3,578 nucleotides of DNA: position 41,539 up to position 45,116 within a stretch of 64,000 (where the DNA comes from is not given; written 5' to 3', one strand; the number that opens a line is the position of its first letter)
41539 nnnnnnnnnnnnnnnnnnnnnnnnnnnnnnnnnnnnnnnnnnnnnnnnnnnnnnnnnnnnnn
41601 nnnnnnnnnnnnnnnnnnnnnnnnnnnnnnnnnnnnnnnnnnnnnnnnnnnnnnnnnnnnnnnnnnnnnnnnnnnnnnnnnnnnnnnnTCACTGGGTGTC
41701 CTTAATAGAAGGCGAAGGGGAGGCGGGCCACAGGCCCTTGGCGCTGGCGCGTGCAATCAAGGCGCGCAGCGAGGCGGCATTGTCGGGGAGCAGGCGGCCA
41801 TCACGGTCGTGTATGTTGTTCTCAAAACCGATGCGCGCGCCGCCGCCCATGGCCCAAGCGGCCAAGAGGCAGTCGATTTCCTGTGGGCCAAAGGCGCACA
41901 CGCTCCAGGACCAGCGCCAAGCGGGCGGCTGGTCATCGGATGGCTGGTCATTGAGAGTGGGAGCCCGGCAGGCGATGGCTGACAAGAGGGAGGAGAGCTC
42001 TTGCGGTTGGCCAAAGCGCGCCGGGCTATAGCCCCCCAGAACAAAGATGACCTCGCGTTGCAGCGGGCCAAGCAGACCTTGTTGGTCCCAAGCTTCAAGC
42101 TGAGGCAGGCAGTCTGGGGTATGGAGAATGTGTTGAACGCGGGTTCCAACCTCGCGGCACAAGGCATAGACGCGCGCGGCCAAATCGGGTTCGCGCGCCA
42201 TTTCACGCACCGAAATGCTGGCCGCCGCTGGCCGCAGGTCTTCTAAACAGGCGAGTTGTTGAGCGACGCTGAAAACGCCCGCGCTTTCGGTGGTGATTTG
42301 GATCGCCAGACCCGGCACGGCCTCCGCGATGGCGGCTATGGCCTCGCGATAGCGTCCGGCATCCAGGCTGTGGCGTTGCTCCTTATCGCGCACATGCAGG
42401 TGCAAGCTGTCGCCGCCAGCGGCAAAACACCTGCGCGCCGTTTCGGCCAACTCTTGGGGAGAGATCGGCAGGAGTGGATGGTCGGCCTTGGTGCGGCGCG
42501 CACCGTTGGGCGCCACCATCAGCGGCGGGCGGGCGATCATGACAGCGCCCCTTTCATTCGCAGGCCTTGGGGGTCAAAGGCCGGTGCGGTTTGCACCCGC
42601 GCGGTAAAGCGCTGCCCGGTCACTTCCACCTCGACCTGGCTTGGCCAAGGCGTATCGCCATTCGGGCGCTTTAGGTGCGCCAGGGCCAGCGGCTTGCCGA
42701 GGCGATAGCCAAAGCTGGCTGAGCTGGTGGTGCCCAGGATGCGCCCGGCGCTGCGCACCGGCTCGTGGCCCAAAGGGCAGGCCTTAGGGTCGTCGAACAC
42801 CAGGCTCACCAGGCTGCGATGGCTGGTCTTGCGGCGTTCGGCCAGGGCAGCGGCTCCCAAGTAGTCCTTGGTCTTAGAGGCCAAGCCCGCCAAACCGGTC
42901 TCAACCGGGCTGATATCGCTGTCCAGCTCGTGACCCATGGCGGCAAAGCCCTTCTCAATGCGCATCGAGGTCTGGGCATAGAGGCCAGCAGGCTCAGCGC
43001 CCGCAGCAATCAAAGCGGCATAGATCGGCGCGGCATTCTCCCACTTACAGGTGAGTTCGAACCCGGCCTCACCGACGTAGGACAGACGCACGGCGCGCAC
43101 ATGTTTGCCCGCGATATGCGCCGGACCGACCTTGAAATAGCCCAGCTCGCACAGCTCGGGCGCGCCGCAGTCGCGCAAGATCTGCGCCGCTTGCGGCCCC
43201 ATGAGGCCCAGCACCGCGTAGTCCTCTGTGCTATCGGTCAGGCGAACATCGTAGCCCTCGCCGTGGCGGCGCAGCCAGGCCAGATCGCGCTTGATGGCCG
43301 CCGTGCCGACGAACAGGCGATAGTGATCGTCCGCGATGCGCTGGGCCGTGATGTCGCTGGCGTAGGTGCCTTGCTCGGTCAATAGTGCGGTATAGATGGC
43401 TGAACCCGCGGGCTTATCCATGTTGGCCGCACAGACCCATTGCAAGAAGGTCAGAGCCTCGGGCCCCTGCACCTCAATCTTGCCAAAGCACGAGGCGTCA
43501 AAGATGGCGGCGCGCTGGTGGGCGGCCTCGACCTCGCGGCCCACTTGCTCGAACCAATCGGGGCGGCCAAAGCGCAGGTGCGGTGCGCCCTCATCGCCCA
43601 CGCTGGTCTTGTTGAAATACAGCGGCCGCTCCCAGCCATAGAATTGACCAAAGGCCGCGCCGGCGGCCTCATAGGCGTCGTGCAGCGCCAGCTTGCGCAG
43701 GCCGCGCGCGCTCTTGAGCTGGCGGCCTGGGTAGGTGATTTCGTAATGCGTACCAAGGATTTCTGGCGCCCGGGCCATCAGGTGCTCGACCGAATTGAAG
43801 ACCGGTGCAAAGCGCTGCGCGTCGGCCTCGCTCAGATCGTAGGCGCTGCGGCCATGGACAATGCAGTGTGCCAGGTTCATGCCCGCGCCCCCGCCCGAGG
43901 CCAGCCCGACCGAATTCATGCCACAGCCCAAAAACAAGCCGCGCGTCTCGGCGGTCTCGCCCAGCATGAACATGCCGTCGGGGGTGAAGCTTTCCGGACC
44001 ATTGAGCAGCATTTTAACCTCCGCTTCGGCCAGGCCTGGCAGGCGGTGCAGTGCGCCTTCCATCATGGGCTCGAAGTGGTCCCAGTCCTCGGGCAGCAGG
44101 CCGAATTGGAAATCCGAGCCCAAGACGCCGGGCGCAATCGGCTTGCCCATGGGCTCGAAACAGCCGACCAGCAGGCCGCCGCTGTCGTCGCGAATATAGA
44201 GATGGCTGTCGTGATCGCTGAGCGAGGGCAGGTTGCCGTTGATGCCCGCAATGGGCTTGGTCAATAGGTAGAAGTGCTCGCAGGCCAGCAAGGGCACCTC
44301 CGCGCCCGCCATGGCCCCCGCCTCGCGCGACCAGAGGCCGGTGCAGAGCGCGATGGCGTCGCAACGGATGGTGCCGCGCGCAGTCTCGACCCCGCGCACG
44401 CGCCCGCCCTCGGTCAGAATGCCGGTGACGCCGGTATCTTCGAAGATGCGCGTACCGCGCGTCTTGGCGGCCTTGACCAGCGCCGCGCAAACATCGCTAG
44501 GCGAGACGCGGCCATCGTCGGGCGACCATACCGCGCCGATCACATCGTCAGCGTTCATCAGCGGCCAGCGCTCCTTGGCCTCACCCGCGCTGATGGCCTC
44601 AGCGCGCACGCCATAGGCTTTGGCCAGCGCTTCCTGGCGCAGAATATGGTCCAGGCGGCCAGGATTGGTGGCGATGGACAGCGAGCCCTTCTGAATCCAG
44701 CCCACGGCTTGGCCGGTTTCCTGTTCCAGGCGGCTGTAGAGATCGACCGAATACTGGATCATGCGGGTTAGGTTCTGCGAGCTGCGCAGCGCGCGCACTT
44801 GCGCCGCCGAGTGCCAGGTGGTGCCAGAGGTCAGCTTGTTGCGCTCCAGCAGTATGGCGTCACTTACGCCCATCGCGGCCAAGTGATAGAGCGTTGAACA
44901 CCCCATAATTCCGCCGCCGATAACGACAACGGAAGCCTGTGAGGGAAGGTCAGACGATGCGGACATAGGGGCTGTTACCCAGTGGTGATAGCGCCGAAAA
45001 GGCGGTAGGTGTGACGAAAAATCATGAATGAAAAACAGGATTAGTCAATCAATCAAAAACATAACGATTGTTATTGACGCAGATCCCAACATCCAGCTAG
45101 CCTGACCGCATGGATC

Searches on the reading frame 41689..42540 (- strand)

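Call 11: search_protein_families(library=pfam, proteins=[window:41689-42540:-], max_evalue=0.01)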
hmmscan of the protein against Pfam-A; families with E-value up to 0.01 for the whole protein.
window:41689-42540:- (283 aa): 1 family
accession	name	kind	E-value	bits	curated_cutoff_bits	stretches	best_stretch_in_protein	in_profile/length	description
PF05853.18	BKACE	-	3.4e-48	164.8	24.8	1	8-275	5-265/274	beta-keto acid cleavage enzyme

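Call 13: search_protein_families(library=ncbifam, proteins=[window:41689-42540:-], max_evalue=0.001)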
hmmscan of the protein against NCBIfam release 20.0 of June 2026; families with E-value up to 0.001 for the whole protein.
window:41689-42540:- (283 aa): 4 families
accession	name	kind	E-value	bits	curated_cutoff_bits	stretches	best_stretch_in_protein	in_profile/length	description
NF052387.1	Lys_ferment_KCE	equivalog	4.2e-24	85.4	382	2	9-111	6-106/267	3-keto-5-aminohexanoate cleavage enzyme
NF053568.1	3OXCoAcCUPNH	equivalog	1.4e-20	73.7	350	1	8-153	7-146/274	3-oxoadipate:acetyl-CoA acetyltransferase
NF052389.1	Lys_KAL_CLE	exception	1.4e-17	63.6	725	1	10-135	176-299/440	bifunctional 3-aminobutyryl-CoA ammonia lyase/3-keto-5-aminohexanoate cleavage enzyme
NF053538.1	DixhxACActTsKce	equivalog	2.5e-17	62.9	430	2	9-114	11-116/310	3,5-dioxohexanoate:acetyl-CoA acetone transferase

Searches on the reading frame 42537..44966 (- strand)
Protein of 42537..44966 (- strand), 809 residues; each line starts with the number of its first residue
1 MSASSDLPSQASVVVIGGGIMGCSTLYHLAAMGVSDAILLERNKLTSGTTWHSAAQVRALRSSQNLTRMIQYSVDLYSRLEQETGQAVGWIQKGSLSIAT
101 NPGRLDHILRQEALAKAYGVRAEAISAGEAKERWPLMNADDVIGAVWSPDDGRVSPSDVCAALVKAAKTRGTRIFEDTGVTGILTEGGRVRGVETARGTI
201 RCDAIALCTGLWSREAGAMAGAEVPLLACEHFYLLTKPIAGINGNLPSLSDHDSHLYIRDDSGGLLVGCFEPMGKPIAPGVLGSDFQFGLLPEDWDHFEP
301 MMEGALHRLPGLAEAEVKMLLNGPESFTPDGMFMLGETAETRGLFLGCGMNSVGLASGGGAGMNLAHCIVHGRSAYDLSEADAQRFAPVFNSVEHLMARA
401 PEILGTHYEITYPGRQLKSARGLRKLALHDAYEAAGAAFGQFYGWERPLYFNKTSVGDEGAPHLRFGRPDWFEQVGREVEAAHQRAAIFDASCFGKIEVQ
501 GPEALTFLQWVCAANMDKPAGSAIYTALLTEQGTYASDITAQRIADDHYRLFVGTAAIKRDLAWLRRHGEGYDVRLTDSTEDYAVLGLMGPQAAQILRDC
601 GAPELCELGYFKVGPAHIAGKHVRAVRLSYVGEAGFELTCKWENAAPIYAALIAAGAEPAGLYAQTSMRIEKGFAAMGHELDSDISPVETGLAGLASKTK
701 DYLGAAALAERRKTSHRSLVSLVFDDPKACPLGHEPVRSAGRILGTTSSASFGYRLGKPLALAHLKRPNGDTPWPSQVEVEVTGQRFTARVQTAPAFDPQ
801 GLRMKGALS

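Call 13: search_protein_families(library=ncbifam, proteins=[window:42537-44966:-], max_evalue=0.001)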
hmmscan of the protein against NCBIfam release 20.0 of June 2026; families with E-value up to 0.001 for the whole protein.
window:42537-44966:- (809 aa): 26 families (the best 25 are shown)
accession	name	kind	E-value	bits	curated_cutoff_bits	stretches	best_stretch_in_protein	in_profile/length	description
NF001567.0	PRK00389.1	subfamily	5.3e-60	203.3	300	1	469-797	28-353/359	glycine cleavage system aminomethyltransferase GcvT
TIGR01372.1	soxA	subfamily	2.1e-50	171.5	1164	1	423-805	607-995/996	sarcosine oxidase subunit alpha family protein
TIGR00528.1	gcvT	equivalog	8.5e-47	159.8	235.85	1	448-792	5-355/362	glycine cleavage system aminomethyltransferase GcvT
NF053776.1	TmaoDeMthMsil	equivalog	3.2e-44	151.6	1100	1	478-805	421-762/763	trimethylamine N-oxide demethylase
NF010093.0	PRK13579.1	equivalog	8.1e-38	130.2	459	1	419-796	5-363/371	glycine cleavage system aminomethyltransferase GcvT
TIGR01373.1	soxB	subfamily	8.3e-32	110.5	529.45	1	11-375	31-388/407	sarcosine oxidase subunit beta family protein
TIGR02352.1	thiamin_ThiO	equivalog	2.3e-29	102.6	250.8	1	13-220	1-214/351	glycine oxidase ThiO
NF008425.0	PRK11259.1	equivalog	2.3e-24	86.1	257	1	10-215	4-207/377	N-methyl-L-tryptophan oxidase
NF001933.0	PRK00711.1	subfamily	1.4e-22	80.3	383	1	59-240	101-283/429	D-amino acid dehydrogenase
NF009133.0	PRK12486.1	equivalog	7.8e-22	77.7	410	1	469-792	38-364/369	dimethylsulfoniopropionate demethylase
TIGR01377.1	soxA_mon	subfamily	4.2e-17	62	479.65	1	13-387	3-376/381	amino oxidase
TIGR03377.1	glycerol3P_GlpA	equivalog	2.2e-15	56.2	552.8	1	13-227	2-218/530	anaerobic glycerol-3-phosphate dehydrogenase subunit GlpA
TIGR03364.1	HpnW_proposed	hypoth_equivalog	1.2e-14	54.1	285.1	1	12-210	2-194/365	TIGR03364 family FAD-dependent oxidoreductase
NF047633.1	SyrngDmethDesA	equivalog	3e-13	49.1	800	1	467-658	28-229/453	syringate O-demethylase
NF008313.0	PRK11101.1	equivalog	9.7e-13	47.5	425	1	9-220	7-220/548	anaerobic glycerol-3-phosphate dehydrogenase subunit A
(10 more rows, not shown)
